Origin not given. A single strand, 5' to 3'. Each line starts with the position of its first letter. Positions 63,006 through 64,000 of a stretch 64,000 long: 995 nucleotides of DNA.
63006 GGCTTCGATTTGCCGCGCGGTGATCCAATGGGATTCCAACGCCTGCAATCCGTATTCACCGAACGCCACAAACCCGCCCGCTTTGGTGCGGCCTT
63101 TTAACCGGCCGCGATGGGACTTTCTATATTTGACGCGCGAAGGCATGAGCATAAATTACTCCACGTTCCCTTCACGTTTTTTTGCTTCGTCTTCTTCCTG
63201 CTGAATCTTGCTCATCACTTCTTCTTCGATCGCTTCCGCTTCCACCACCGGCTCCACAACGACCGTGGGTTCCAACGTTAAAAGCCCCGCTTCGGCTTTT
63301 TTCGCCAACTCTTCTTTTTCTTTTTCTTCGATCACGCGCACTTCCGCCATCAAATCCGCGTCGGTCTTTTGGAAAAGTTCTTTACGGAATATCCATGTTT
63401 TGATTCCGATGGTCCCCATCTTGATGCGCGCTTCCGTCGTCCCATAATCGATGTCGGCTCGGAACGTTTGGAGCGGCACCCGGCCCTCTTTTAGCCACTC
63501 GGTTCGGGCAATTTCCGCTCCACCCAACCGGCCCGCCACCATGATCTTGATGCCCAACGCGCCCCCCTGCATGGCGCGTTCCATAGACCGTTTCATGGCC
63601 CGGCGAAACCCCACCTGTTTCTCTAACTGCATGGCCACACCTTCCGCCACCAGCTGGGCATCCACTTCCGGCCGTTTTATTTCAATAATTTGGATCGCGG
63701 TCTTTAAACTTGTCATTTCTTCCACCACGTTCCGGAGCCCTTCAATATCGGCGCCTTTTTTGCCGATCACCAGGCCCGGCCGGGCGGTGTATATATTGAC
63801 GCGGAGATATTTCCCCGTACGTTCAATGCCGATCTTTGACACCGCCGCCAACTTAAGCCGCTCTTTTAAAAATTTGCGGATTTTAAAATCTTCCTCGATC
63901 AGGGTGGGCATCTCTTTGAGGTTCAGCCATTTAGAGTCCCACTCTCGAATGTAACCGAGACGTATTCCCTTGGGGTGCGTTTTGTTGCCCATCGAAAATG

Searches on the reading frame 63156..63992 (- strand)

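Call 40: search_protein_families(library=pfam, proteins=[window:63156-63992:-], max_evalue=0.00001)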
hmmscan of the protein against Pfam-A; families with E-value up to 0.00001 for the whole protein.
window:63156-63992:- (278 aa): 2 families
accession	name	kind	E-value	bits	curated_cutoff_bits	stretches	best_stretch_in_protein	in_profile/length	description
PF00189.25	Ribosomal_S3_C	-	8.4e-34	116.4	34.1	1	119-201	1-83/83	Ribosomal protein S3, C-terminal domain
PF07650.23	KH_2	-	7.4e-14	51.8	22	1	37-109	1-77/78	KH domain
